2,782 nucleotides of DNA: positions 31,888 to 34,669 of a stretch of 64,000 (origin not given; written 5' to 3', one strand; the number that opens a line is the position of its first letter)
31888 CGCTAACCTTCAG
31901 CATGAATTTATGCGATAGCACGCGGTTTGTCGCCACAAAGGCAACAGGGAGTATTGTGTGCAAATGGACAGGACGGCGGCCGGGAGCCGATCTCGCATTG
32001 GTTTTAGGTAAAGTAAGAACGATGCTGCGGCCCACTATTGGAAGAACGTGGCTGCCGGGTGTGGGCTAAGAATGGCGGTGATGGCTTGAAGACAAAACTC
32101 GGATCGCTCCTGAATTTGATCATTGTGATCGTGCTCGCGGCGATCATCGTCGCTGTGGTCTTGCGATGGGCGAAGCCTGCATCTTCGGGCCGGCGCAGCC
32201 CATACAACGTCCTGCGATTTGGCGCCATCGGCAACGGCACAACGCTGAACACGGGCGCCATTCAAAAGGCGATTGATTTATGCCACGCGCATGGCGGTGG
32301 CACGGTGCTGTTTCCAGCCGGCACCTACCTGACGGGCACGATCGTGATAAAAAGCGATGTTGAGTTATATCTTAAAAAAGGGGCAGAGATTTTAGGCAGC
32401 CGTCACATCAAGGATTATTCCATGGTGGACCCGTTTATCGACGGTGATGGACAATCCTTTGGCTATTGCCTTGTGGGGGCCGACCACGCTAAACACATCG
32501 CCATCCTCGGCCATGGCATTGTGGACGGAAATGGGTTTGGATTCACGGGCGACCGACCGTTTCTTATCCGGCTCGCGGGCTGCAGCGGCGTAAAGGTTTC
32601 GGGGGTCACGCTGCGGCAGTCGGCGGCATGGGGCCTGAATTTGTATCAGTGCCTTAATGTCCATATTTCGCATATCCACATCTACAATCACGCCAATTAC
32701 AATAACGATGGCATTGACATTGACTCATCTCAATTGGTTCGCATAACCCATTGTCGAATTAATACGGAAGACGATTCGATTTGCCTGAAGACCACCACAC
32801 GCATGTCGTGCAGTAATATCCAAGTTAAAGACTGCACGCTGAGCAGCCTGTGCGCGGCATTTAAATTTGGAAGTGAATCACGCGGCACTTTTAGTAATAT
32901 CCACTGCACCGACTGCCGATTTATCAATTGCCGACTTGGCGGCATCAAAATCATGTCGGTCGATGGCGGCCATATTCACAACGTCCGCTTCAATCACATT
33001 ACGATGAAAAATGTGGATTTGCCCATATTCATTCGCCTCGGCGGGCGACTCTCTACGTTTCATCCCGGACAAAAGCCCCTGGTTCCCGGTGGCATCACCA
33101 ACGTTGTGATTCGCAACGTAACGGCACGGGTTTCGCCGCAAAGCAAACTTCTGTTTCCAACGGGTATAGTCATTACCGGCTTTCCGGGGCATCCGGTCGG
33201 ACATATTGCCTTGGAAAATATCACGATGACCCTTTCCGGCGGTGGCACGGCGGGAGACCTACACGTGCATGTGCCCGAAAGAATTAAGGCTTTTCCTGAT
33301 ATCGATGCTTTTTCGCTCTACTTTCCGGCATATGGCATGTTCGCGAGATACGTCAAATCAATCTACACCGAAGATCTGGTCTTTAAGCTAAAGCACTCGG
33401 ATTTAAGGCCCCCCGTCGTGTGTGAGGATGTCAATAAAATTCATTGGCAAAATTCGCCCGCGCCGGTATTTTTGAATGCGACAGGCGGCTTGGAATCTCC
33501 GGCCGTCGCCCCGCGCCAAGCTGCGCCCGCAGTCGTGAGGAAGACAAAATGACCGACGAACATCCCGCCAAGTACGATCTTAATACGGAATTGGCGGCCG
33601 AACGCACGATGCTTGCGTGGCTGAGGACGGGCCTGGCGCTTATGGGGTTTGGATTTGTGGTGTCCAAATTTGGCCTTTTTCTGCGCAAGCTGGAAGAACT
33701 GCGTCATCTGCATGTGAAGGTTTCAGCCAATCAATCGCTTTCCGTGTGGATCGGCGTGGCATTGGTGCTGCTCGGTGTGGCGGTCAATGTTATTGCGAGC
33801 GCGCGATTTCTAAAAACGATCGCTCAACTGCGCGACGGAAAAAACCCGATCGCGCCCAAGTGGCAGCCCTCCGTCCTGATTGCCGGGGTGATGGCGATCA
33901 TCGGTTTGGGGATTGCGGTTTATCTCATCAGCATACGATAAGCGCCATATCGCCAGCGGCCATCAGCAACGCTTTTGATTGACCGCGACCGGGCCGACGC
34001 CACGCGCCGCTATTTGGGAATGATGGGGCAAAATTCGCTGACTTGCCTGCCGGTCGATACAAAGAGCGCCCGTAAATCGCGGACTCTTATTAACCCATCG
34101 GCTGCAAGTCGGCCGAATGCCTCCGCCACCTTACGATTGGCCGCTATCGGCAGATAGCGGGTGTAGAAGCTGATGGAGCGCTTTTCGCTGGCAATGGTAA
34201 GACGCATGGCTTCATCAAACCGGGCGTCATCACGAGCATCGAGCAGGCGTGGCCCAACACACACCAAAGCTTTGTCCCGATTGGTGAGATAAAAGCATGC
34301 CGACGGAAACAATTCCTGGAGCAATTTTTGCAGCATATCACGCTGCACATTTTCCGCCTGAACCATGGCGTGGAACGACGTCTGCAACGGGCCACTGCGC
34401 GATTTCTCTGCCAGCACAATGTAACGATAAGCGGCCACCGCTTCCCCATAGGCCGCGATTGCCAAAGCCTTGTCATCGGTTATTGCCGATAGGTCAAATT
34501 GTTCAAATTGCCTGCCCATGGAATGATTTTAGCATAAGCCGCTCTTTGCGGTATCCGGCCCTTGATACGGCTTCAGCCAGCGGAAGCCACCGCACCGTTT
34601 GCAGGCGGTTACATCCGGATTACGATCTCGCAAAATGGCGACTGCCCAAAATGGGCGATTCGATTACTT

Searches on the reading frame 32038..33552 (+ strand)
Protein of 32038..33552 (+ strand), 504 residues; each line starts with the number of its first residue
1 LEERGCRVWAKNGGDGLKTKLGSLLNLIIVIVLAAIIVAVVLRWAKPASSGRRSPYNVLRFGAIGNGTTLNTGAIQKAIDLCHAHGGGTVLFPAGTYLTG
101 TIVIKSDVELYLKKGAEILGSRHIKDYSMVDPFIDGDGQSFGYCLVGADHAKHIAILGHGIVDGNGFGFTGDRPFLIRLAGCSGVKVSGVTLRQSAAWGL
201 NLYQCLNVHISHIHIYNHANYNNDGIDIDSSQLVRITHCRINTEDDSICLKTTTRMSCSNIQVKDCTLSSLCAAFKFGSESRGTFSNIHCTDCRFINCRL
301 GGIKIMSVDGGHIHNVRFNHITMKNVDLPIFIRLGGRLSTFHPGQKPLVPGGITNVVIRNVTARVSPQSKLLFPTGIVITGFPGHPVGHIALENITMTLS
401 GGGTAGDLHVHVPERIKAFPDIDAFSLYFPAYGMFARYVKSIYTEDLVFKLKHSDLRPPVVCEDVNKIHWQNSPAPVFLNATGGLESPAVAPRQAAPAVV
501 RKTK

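Call 18: search_protein_families(library=pfam, proteins=[window:32038-33552:+], max_evalue=0.001)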
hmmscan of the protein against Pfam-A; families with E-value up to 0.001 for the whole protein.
window:32038-33552:+ (504 aa): 3 families
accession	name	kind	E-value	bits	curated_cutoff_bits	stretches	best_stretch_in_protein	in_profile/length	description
PF00295.23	Glyco_hydro_28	-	2.6e-22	79.8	22.9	1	149-370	56-285/324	Glycosyl hydrolases family 28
PF12708.12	Pect-lyase_RHGA_epim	-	1.5e-10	41.7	27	1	57-110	3-58/213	Rhamnogalacturonase A/epimerase, pectate lyase-like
PF13229.12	Beta_helix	-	1.2e-07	31.9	25.9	1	177-320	3-136/158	Right handed beta helix region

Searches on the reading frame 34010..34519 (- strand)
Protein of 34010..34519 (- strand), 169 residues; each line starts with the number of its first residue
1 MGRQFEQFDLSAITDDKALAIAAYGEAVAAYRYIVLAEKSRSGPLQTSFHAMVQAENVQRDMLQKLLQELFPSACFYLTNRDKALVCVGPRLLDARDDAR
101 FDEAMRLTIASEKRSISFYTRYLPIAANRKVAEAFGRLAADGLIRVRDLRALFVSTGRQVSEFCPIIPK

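Call 18: search_protein_families(library=pfam, proteins=[window:34010-34519:-], max_evalue=0.001)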
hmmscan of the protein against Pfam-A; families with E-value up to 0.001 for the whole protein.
window:34010-34519:- (169 aa): 1 family
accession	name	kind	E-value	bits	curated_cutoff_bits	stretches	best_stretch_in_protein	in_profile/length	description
PF02915.23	Rubrerythrin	-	6.6e-07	30.2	22.8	1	18-140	2-124/137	Rubrerythrin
